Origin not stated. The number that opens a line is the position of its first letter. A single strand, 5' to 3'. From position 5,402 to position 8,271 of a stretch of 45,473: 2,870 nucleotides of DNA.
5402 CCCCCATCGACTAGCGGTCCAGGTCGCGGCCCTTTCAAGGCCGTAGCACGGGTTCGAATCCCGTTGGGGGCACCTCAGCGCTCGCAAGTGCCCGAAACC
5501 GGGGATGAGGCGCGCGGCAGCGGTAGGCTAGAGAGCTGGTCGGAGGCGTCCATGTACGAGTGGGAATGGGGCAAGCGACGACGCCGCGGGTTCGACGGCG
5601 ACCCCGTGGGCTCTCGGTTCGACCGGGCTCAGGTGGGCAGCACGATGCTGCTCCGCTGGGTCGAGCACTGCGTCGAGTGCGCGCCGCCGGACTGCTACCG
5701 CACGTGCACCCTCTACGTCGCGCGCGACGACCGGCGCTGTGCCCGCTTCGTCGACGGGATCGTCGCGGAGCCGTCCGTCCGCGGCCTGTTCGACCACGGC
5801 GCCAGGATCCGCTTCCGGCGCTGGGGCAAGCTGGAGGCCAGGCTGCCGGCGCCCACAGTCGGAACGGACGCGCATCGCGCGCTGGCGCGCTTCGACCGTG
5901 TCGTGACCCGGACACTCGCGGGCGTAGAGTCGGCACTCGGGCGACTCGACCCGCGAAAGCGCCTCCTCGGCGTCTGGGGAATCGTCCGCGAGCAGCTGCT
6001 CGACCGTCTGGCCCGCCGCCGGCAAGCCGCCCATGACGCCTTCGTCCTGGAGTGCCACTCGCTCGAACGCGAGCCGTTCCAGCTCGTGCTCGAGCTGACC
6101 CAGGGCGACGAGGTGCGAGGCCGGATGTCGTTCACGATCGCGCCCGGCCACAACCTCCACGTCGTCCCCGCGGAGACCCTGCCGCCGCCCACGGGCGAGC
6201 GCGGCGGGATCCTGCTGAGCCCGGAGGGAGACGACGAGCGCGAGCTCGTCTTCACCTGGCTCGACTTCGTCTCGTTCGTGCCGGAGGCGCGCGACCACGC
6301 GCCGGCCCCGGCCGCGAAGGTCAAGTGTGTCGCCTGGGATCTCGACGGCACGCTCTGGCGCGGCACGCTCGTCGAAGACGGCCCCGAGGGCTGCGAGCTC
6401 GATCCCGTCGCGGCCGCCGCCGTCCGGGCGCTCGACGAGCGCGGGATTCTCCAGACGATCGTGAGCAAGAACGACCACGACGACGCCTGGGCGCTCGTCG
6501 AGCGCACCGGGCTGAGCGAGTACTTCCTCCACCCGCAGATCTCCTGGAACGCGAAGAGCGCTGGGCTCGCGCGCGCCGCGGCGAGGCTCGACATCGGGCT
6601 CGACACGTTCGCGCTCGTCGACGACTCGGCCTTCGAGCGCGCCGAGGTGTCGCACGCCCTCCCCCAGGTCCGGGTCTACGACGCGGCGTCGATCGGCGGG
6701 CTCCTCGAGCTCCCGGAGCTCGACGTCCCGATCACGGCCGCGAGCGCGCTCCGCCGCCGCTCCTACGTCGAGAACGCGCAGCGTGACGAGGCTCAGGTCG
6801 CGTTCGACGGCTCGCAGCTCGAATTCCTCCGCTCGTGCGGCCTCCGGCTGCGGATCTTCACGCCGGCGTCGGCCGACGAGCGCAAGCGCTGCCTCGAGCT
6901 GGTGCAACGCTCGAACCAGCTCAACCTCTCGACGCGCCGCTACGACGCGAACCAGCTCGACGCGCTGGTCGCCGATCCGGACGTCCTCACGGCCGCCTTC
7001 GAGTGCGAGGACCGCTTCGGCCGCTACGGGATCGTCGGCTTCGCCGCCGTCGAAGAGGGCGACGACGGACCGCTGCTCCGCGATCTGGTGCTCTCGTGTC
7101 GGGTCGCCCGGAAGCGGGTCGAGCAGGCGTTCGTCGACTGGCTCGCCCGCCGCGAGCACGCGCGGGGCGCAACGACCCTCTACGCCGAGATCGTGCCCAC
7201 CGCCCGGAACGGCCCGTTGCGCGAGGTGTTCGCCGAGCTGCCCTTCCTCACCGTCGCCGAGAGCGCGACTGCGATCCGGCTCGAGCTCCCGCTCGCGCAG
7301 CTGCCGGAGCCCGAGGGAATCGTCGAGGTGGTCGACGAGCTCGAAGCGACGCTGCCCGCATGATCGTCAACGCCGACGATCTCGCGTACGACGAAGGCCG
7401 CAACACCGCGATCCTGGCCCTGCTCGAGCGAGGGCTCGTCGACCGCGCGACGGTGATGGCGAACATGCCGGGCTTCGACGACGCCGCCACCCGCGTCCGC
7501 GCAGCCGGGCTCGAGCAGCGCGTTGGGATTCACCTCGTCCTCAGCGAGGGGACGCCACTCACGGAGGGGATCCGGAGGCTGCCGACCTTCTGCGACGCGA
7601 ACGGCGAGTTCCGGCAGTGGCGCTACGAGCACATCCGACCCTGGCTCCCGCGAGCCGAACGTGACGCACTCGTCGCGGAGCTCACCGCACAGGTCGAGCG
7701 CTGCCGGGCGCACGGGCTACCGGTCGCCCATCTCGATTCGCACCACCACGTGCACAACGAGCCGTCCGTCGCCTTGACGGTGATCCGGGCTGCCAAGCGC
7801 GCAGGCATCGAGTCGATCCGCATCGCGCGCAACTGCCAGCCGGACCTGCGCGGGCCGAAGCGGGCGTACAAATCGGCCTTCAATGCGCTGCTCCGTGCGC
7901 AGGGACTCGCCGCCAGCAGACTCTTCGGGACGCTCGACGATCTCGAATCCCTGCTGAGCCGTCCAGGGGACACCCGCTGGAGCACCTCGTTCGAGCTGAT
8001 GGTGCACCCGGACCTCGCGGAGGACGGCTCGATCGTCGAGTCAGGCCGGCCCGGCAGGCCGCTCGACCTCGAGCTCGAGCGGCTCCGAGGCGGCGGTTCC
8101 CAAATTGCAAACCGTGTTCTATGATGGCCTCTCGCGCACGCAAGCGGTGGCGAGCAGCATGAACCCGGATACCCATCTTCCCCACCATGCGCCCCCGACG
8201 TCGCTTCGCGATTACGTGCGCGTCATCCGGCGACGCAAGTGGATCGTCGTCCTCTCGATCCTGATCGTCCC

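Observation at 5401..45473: A ~40-kb Wzx/Wzy glycan locus combining UDP-, GDP- and CDP-activated unusual sugars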

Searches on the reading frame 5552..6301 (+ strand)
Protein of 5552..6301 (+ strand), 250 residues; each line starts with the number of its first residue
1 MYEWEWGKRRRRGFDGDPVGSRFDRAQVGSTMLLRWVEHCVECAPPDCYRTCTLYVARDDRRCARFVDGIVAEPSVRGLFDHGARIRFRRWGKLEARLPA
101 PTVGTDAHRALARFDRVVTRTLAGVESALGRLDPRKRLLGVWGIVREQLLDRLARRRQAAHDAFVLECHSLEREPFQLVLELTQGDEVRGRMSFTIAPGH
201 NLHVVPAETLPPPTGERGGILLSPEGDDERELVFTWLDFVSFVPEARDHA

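Call 67: search_protein_families(library=pfam, proteins=[window:5552-6301:+], max_evalue=1)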
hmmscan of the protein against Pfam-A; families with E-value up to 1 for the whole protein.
window:5552-6301:+ (250 aa): 0 families

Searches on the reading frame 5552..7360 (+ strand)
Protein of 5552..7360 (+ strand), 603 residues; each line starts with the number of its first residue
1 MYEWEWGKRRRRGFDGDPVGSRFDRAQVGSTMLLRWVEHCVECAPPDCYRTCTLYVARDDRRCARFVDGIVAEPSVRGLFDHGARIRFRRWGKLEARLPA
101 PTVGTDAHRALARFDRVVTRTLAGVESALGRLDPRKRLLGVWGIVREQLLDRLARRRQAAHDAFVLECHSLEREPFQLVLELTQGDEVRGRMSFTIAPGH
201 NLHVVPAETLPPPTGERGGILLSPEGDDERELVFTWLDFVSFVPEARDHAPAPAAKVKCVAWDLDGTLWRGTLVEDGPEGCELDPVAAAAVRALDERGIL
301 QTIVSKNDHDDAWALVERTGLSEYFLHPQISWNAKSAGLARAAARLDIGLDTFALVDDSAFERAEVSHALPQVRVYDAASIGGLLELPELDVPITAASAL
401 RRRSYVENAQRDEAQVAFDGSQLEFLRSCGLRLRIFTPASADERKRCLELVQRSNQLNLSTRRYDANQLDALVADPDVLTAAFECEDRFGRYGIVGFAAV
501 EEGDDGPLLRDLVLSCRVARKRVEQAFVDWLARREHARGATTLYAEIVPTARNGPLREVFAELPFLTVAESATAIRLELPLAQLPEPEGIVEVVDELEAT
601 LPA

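Call 7: search_protein_families(library=pfam, proteins=[window:5552-7360:+])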
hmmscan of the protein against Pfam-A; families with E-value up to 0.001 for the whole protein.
window:5552-7360:+ (603 aa): 1 family
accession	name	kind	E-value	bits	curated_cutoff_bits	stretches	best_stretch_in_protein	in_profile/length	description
PF00702.32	Hydrolase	-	4.9e-07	30.8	26.4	0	281-360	97-181/191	haloacid dehalogenase-like hydrolase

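Call 11: search_protein_families(library=ncbifam, proteins=[window:5552-7360:+], max_evalue=0.00001)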
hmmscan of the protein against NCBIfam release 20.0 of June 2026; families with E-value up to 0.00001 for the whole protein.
window:5552-7360:+ (603 aa): 2 families
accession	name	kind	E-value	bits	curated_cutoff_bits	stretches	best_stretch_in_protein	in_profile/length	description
TIGR01686.1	FkbH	subfamily_domain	2.6e-65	220.7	146.65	1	257-563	3-317/323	FkbH domain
TIGR01681.1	HAD-SF-IIIC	subfamily_domain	6.3e-13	49.7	35.75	1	258-368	1-130/132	HAD-IIIC family phosphatase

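Call 64: find_homologous_proteins(query=window:5552-7360:+, max_evalue=1e-20)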
Query window:5552-7360:+ (603 aa): 1176 proteins with E <= 1e-20 among 8000 candidates; the best 120 are listed.
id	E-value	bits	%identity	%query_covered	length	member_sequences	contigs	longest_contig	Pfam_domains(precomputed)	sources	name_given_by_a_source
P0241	0.0e+0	1294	100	96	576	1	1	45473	PF00702.33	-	-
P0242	1.7e-198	679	55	99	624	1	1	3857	PF00702.33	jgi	jgi:FkbH-like protein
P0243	2.5e-197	675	55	99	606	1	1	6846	PF00702.33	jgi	jgi:FkbH-like protein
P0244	3.3e-195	668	55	98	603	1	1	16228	PF00702.33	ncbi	-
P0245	4.1e-193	661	54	99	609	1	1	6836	PF00702.33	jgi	jgi:FkbH-like protein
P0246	1.2e-191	656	53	98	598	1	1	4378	PF00702.33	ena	-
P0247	2.1e-191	655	54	100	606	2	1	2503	PF00702.33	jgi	jgi:FkbH-like protein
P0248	1.1e-190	653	53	99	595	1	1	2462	PF00702.33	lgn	-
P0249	1.3e-190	653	53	100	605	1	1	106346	PF00702.33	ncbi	-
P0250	2.0e-190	652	54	95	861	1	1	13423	PF00702.33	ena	-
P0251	7.0e-190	650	53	99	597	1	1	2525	PF00702.33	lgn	-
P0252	1.3e-189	650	54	98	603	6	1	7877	PF00702.33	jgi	jgi:FkbH-like protein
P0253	6.1e-189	647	56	91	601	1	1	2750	PF00702.33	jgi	jgi:FkbH-like protein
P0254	6.3e-189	647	55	96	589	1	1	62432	PF00702.33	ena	-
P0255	1.4e-188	646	52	100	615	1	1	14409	PF00702.33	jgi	jgi:FkbH-like protein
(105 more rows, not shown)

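Call 65: find_encoding_contigs(protein=P0244, flank=10000, max_places=1)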
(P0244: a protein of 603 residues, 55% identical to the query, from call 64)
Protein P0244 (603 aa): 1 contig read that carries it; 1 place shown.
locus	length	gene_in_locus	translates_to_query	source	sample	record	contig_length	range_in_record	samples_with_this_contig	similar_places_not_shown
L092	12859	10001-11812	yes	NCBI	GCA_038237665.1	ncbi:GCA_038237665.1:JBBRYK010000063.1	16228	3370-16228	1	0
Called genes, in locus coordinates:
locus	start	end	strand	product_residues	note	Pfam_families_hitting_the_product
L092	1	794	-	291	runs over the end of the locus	-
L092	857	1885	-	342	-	PF21360:PylC-like_N, PF02655:ATP-grasp_3 (faint), PF15632:ATPgrasp_Ter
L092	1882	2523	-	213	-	-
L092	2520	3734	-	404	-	PF18130:ATPgrasp_N, PF02222:ATP-grasp (weak), PF02786:CPSase_L_D2, PF07478:Dala_Dala_lig_C (faint), PF18603:LAL_C2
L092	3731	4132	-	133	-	-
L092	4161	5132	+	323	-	PF00106:adh_short (weak), PF01073:3Beta_HSD, PF01370:Epimerase, PF02719:Polysacc_synt_2 (weak), PF04321:RmlD_sub_bind, PF16363:GDP_Man_Dehyd, PF13460:NAD_binding_10, PF07993:NAD_binding_4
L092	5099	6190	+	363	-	PF00155:Aminotran_1_2, PF01041:DegT_DnrJ_EryC1, PF01053:Cys_Met_Meta_PP (weak), PF01212:Beta_elim_lyase (weak)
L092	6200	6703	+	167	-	PF00440:TetR_N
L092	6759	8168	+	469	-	PF07690:MFS_1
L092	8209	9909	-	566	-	PF20254:DMFA2_C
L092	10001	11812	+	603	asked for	PF00702:Hydrolase (faint)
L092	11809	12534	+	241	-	PF04794:YdjC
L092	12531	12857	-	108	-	?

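Call 66: find_encoding_contigs(protein=P0249, flank=10000, max_places=1)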
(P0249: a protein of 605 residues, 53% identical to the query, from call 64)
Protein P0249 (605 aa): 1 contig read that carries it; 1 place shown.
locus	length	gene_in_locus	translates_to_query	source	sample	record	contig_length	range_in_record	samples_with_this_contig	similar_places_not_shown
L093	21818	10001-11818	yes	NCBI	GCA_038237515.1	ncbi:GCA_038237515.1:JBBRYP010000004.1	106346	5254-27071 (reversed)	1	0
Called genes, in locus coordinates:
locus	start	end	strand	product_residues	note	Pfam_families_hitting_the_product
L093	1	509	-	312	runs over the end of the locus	PF13439:Glyco_transf_4 (faint), PF00534:Glycos_transf_1 (faint)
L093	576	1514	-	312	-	PF21360:PylC-like_N, PF15632:ATPgrasp_Ter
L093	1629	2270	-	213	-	-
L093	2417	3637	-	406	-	PF18130:ATPgrasp_N (weak), PF02786:CPSase_L_D2, PF07478:Dala_Dala_lig_C (faint), PF18603:LAL_C2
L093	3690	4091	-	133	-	PF00720:SSI (weak)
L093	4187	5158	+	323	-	PF00106:adh_short (faint), PF01073:3Beta_HSD, PF01370:Epimerase, PF02719:Polysacc_synt_2, PF04321:RmlD_sub_bind, PF16363:GDP_Man_Dehyd, PF13460:NAD_binding_10 (weak), PF07993:NAD_binding_4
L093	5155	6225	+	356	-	PF00155:Aminotran_1_2, PF01041:DegT_DnrJ_EryC1, PF01212:Beta_elim_lyase (faint), PF01053:Cys_Met_Meta_PP (weak)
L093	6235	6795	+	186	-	PF00440:TetR_N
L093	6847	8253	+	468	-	PF06609:TRI12, PF07690:MFS_1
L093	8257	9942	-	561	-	PF20254:DMFA2_C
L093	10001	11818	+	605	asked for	PF00702:Hydrolase (faint)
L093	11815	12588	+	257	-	PF04794:YdjC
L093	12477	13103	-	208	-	PF04167:DUF402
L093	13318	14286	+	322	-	PF00535:Glycos_transf_2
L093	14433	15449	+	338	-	PF01073:3Beta_HSD, PF01370:Epimerase, PF02719:Polysacc_synt_2, PF04321:RmlD_sub_bind, PF07993:NAD_binding_4, PF13460:NAD_binding_10, PF16363:GDP_Man_Dehyd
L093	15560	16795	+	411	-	PF01071:GARS_A (weak), PF02222:ATP-grasp (weak), PF02786:CPSase_L_D2 (weak), PF18603:LAL_C2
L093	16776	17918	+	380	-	PF00155:Aminotran_1_2 (weak), PF01041:DegT_DnrJ_EryC1, PF01212:Beta_elim_lyase (faint)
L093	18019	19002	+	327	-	PF03706:LPG_synthase_TM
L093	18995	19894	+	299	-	PF00535:Glycos_transf_2, PF13641:Glyco_tranf_2_3, PF12804:NTP_transf_3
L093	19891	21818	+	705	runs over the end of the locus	-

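Call 83: search_solved_structures(query=window:5552-7360:+, max_evalue=0.01)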
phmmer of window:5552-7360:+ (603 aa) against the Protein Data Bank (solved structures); distinct sequences matched with E-value up to 0.01: 1.
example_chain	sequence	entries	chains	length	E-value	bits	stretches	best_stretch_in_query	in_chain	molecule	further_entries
3slr_A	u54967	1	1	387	4e-06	28.7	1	257-377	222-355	uncharacterized protein BF1531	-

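Call 110: predict_structure(alignment_id=A3)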
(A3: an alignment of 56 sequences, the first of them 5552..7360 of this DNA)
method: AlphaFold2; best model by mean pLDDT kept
length: 603 residues; sequences in the alignment: 56
mean_pLDDT: 88.2   pTM: 0.62
mean pLDDT of the five models: 88.2, 87.7, 86.2, 86.0, 85.5
residues with pLDDT >= 90: 353; 70-90: 211; 50-70: 28; < 50: 11
segments of 3 or more residues with pLDDT < 50: 42-48, 600-603
pLDDT, mean of each block of 10 residues (from residue 1): 78 74 90 88 47 72 86 91 92 90 93 91 87 81 88 77 94 93 87 92 86 78 89 95 75 91 98 95 98 97 97 97 97 92 90 97 87 95 96 85 89 85 92 96 91 72 89 94 94 93 91 85 93 94 91 81 91 91 88 82 39
secondary structure, 60 per line:
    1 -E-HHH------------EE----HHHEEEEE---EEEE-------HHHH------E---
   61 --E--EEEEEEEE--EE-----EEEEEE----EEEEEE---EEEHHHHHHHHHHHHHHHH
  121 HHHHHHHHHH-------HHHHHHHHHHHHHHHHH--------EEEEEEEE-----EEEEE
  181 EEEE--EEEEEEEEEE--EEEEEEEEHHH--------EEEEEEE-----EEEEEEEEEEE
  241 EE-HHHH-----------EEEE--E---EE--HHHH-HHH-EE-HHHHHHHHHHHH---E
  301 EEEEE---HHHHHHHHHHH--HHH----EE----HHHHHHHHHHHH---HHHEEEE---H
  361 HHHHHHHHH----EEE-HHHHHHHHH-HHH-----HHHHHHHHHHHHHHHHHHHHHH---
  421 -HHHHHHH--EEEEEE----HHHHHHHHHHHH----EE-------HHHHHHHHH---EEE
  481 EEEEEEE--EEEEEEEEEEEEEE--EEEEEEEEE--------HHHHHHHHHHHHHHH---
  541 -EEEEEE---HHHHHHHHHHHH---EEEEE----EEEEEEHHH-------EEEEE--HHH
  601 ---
elements in order: E28-32 E36-39 H47-50 E66-73 E83-88 E93-98 E102-104 H105-130 H138-154 E163-170 E176-184 E187-196 E199-206 E218-224 E230-242 H244-247 E259-262 H273-276 H285-296 E300-305 H309-319 H335-346 E353-356 H360-369 E374-376 H378-386 H396-417 H422-428 E431-436 H441-452 H466-474 E478-487 E490-503 E506-514 H523-537 E542-547 H551-562 E566-570 E575-580 E591-595

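Call 112: fold_search(model_id=the predicted structure, library=pdb)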
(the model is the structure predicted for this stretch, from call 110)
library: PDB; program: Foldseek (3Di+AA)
matches with E <= 10: 1651; with E <= 0.001: 301
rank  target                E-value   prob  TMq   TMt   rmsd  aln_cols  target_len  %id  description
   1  3slr                  1.5e-07  1.00  0.20  0.32   3.6       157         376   25  Crystal structure of N-terminal part of the protein BF1531 from Bacteroides fragilis containing phosphatase domain compl (released 2011-07-20)
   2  5isv_B                1.6e-06  1.00  0.20  0.70   4.9       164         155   16  Crystal structure of the ribosomal-protein-S18-alanine N-acetyltransferase from Escherichia coli (released 2016-04-13)
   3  4ua3_A                2.9e-06  1.00  0.21  0.58   6.7       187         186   12  Crystal structure of selenomethionine labeled SpNatD (released 2015-01-28)
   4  5isv_A                3.7e-06  1.00  0.20  0.70   4.9       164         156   16  Crystal structure of the ribosomal-protein-S18-alanine N-acetyltransferase from Escherichia coli (released 2016-04-13)
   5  2r7h_A                3.9e-06  1.00  0.20  0.66   4.4       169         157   12  CRYSTAL STRUCTURE OF A putative acetyltransferase of the GNAT family (DDE_3044) FROM DESULFOVIBRIO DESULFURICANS SUBSP (released 2007-09-25)
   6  3eo4_D                4.9e-06  1.00  0.22  0.73   3.3       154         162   11  The crystal structure of a domain from Methanocaldococcus jannaschii DSM 2661 (released 2008-10-14)
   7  2cnm_A                6.4e-06  1.00  0.21  0.73   4.4       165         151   14  RimI - Ribosomal S18 N-alpha-protein acetyltransferase in complex with a bisubstrate inhibitor (Cterm-Arg-Arg-Phe-Tyr- (released 2007-05-22)
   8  2wm8                  7.6e-06  1.00  0.20  0.68   3.8       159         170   20  Crystal structure of human magnesium-dependent phosphatase 1 of the haloacid dehalogenase superfamily (MGC5987) (released 2009-07-28)
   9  4jly_F                1.0e-05  1.00  0.20  0.60   4.7       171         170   11  Dodecameric structure of spermidine N-acetyltransferase from Vibrio cholerae (released 2013-04-03)
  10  9mto_B                1.1e-05  1.00  0.20  0.72   4.3       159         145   14  Crystal structure of acetyltransferase CBU0801 from Coxiella burnetii (released 2025-01-22)
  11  1u7o                  1.2e-05  1.00  0.20  0.70   3.2       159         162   17  Magnesium Dependent Phosphatase 1 (MDP-1) (released 2004-10-26)
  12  4avb_A                1.2e-05  1.00  0.21  0.36  21.6       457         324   10  Crystal structure of protein lysine acetyltransferase Rv0998 in complex with acetyl CoA and cAMP (released 2012-07-11)
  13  1u7p_D                1.3e-05  1.00  0.19  0.68   8.6       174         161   16  X-ray Crystal Structure of the Hypothetical Phosphotyrosine Phosphatase MDP-1 of the Haloacid Dehalogenase Superfamily (released 2004-10-19)
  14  2r7h_B                1.3e-05  1.00  0.20  0.68   4.2       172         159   14  CRYSTAL STRUCTURE OF A putative acetyltransferase of the GNAT family (DDE_3044) FROM DESULFOVIBRIO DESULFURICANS SUBSP (released 2007-09-25)
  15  3wr7_A                1.3e-05  1.00  0.20  0.62   4.3       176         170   13  Crystal Structure of Spermidine Acetyltransferase from Escherichia coli (released 2015-09-02)
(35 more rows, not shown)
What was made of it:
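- On FkbH-type glyceryl-loading enzymes: TIGR01686 220.7 > 146.65 (call 11); AF2/Foldseek show HAD and GNAT folds (calls 110, 112)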

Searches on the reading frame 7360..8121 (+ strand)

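Call 7: search_protein_families(library=pfam, proteins=[window:7360-8121:+])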
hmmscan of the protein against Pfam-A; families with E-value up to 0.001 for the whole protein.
window:7360-8121:+ (254 aa): 1 family
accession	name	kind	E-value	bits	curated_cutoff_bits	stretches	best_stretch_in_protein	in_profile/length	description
PF04794.17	YdjC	-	8.1e-43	147.6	29.7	1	1-223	2-233/266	YdjC-like protein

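Call 11: search_protein_families(library=ncbifam, proteins=[window:7360-8121:+], max_evalue=0.00001)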
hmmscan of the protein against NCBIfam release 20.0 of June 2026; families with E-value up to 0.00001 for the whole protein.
window:7360-8121:+ (254 aa): 3 families
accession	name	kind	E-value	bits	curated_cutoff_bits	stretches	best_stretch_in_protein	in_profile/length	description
NF002559.0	PRK02134.1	equivalog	2.8e-31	109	227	1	1-220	5-206/249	chitin disaccharide deacetylase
TIGR03473.1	HpnK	hypoth_equivalog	1.4e-28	99.9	232.6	1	1-170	4-173/283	hopanoid biosynthesis-associated protein HpnK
NF052308.1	CarbhyDeactlThm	equivalog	7.2e-06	25.5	400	1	2-152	15-151/265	carbohydrate deacetylase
